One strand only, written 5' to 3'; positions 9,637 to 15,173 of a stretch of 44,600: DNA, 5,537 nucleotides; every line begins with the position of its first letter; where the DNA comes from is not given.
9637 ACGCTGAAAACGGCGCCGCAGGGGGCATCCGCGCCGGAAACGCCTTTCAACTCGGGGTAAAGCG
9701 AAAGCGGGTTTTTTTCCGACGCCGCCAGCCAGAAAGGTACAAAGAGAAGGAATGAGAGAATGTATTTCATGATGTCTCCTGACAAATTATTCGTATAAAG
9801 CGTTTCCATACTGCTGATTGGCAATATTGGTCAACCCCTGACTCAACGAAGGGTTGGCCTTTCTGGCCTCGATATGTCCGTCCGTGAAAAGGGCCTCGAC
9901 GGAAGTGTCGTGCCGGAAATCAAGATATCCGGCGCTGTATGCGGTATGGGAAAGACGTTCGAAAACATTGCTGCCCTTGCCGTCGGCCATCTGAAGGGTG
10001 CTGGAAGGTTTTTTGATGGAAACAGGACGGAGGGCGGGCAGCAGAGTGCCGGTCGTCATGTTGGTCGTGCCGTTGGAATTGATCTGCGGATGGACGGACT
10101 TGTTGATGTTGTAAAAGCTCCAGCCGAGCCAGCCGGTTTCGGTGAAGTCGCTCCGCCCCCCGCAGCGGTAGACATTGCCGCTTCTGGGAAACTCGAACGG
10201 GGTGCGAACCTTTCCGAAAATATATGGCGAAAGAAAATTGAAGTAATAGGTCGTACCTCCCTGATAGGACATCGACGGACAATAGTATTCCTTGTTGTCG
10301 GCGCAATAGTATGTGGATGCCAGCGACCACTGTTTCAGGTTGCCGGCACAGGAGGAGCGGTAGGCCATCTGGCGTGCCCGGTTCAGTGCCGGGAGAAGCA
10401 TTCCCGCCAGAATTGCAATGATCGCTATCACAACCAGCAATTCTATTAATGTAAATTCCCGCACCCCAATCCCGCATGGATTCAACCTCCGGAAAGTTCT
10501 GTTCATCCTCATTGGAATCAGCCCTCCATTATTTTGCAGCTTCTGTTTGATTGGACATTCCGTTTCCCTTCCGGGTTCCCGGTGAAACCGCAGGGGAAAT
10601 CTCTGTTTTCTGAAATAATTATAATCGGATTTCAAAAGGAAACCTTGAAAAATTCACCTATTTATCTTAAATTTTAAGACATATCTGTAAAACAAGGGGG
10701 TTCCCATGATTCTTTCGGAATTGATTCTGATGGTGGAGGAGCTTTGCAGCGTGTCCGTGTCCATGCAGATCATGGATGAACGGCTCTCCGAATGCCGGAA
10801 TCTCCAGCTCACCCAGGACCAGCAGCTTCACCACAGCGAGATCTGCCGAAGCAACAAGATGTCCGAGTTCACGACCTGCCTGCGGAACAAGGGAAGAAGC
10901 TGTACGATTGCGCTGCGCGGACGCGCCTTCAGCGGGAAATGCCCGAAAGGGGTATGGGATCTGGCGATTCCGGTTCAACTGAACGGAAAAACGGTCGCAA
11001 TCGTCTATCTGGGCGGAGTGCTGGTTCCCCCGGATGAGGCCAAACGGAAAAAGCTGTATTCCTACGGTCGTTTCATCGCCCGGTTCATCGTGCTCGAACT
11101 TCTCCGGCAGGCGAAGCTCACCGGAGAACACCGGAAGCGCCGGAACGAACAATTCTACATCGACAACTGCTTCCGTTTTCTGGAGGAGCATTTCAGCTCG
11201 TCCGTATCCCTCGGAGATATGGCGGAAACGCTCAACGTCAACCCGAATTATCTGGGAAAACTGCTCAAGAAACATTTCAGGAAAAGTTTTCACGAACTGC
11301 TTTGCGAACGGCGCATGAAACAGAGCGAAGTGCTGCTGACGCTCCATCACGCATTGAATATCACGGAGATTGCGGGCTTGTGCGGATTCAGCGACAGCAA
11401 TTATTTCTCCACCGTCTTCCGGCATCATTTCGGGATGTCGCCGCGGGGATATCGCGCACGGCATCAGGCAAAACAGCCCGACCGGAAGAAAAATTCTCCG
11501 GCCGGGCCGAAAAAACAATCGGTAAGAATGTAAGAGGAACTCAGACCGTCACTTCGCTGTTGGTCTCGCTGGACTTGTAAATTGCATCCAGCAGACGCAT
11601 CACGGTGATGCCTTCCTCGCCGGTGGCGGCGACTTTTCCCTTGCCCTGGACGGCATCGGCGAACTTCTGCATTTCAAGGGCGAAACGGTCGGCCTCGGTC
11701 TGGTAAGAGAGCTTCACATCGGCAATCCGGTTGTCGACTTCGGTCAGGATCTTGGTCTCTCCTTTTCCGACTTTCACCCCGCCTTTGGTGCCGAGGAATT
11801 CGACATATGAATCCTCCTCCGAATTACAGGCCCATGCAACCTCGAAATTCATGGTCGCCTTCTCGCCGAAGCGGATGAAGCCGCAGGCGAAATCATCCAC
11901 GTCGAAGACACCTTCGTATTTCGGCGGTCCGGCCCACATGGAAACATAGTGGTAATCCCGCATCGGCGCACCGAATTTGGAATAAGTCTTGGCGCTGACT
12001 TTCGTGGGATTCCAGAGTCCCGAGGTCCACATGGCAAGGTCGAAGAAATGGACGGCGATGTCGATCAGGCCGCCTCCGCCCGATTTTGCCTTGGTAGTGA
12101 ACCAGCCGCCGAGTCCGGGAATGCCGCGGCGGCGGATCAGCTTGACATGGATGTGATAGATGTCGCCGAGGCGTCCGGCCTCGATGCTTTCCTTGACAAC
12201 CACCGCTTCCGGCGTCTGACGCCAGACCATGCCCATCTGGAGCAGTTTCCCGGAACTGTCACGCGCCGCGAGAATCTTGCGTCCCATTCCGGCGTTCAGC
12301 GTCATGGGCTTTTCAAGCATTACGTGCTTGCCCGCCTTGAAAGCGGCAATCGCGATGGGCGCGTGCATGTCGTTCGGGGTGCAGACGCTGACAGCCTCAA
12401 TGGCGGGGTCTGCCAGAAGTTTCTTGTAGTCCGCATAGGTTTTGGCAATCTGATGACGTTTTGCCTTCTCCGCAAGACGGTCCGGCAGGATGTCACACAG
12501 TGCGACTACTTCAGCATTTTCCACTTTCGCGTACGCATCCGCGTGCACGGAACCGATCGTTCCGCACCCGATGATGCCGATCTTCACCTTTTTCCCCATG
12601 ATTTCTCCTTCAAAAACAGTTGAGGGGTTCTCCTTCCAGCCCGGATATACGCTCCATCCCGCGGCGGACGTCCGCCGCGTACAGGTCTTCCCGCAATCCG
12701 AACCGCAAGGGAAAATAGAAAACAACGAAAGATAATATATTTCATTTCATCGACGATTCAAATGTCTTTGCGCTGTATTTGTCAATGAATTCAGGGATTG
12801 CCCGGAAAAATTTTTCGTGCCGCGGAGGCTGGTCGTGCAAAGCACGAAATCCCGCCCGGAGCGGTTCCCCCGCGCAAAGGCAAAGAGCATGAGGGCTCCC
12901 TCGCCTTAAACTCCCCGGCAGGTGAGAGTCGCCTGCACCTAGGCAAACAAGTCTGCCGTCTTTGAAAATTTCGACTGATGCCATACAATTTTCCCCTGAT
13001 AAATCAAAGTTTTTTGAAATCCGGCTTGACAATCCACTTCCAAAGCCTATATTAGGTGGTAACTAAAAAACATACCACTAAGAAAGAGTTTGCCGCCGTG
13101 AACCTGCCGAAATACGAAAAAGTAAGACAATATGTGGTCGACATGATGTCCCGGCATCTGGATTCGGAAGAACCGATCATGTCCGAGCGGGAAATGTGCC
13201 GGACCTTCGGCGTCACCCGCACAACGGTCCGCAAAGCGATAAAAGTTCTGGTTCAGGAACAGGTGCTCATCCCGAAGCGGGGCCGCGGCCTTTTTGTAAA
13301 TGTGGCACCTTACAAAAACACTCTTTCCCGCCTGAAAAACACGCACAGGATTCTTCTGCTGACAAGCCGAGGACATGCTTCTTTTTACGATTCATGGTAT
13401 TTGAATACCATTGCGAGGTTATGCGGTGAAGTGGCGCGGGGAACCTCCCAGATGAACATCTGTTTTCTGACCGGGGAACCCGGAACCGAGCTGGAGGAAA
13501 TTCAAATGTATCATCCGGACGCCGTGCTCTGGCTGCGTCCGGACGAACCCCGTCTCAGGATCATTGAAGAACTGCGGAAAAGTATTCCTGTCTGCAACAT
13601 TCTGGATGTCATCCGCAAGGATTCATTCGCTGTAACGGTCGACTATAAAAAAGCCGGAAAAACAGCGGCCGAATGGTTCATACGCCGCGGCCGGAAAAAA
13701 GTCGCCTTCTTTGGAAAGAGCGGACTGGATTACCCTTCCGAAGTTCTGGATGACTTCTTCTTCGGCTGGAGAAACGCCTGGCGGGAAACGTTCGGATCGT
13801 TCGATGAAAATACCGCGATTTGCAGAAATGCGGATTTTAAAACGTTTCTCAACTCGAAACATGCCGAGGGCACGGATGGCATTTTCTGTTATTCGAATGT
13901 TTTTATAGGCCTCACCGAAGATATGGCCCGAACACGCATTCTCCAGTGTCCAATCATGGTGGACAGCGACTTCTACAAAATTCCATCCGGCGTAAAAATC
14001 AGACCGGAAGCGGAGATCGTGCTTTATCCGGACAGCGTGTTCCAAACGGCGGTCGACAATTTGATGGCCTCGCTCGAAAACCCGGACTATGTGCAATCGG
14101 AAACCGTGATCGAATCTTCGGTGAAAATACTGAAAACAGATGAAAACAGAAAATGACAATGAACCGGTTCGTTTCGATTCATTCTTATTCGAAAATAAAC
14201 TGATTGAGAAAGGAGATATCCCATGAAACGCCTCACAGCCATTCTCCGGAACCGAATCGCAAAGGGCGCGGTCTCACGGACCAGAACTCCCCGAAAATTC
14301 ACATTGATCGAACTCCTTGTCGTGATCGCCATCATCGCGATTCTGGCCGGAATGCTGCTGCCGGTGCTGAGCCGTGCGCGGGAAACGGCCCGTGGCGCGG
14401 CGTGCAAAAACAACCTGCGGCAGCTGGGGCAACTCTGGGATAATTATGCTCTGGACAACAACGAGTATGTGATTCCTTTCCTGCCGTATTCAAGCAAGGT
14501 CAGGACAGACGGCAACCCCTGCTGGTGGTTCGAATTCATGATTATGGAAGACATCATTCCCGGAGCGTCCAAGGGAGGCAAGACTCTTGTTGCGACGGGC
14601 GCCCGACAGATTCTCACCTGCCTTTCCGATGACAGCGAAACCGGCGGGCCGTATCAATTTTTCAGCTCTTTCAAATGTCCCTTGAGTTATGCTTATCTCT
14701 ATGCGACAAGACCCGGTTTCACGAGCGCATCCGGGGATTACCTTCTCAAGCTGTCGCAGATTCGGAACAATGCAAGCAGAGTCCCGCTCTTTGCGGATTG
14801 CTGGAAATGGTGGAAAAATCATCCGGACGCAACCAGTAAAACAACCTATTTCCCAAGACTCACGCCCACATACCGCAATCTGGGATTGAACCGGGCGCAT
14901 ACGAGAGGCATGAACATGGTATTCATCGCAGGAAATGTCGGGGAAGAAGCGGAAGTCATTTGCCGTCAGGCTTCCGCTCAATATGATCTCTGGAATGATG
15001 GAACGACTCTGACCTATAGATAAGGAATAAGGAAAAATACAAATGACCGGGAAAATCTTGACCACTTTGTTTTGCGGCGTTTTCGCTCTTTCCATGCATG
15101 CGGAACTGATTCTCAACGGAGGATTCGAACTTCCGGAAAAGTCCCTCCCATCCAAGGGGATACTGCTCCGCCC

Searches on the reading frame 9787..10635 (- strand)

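Call 7: search_protein_families(library=pfam, proteins=[window:9787-10635:-], max_evalue=0.01)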
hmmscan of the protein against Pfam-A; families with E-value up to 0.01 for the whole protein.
window:9787-10635:- (282 aa): 1 family
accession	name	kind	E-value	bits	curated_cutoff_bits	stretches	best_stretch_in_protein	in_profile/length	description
PF07963.17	N_methyl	-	0.00021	21.2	21.2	1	61-81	7-27/27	Prokaryotic N-terminal methylation motif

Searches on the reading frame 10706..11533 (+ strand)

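Call 62: search_protein_families(library=pfam, proteins=[window:10706-11533:+], max_evalue=0.001)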
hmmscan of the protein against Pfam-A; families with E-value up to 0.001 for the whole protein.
window:10706-11533:+ (275 aa): 3 families
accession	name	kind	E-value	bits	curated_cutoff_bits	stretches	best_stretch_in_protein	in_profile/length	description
PF12833.13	HTH_18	-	2.9e-19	69.6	33.6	1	172-252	1-80/80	Helix-turn-helix domain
PF00165.29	HTH_AraC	-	6e-18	65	26.6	2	214-250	6-41/42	Bacterial regulatory helix-turn-helix proteins, AraC family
PF10114.15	PocR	-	5e-06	26.8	23.9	1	44-114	40-114/162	Sensory domain found in PocR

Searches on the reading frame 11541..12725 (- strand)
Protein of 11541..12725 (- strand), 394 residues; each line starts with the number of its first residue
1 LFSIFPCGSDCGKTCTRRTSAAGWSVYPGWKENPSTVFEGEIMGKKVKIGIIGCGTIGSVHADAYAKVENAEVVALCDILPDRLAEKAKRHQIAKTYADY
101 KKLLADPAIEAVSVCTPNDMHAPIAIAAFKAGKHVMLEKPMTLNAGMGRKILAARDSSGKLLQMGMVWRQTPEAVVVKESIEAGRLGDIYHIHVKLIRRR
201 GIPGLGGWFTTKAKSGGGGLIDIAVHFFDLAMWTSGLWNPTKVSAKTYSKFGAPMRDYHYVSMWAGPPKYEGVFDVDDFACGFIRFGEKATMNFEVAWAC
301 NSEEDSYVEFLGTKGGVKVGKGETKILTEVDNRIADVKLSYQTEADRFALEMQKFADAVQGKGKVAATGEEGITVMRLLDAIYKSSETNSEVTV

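Call 6: search_protein_families(library=pfam, proteins=[window:11541-12725:-], max_evalue=0.01)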
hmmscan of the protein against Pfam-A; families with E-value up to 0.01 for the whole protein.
window:11541-12725:- (394 aa): 4 families
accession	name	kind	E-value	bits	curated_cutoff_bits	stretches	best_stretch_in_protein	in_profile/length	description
PF01408.29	GFO_IDH_MocA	-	1.9e-28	100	24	1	47-165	1-119/120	Oxidoreductase family, NAD-binding Rossmann fold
PF02894.22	GFO_IDH_MocA_C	-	7.3e-23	81.9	22.9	1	178-394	1-218/218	Oxidoreductase family, C-terminal alpha/beta domain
PF22725.1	GFO_IDH_MocA_C3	-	2.9e-21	76.2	27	1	177-317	4-123/124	GFO/IDH/MocA C-terminal domain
PF03447.22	NAD_binding_3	-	0.0092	17.1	24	0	53-137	1-87/116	Homoserine dehydrogenase, NAD binding domain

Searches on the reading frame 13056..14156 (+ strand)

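Call 6: search_protein_families(library=pfam, proteins=[window:13056-14156:+], max_evalue=0.01)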
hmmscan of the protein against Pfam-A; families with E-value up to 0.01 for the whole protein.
window:13056-14156:+ (366 aa): 2 families
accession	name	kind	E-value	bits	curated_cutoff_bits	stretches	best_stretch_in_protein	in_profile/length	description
PF00392.27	GntR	-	1.6e-10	40.9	27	1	20-81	2-64/64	Bacterial regulatory proteins, gntR family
PF08279.18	HTH_11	-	0.0016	18.7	25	1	35-69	10-43/55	HTH domain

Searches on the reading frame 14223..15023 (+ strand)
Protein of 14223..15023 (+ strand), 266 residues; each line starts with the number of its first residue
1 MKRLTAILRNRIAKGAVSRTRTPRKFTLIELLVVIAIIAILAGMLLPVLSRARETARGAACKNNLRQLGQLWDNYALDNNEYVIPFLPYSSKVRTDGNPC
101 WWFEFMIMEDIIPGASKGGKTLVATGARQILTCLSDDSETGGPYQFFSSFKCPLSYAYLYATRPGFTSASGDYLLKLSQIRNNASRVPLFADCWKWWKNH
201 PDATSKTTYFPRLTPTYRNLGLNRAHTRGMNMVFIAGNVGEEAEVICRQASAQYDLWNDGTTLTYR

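Call 6: search_protein_families(library=pfam, proteins=[window:14223-15023:+], max_evalue=0.01)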
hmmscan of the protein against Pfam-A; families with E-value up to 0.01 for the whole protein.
window:14223-15023:+ (266 aa): 2 families
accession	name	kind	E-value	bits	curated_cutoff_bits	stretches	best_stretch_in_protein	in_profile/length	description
PF07963.17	N_methyl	-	0.00017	21.4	21.2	1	26-46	7-27/27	Prokaryotic N-terminal methylation motif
PF07596.16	SBP_bac_10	-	0.00039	21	23.3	1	51-76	2-27/268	Protein of unknown function (DUF1559)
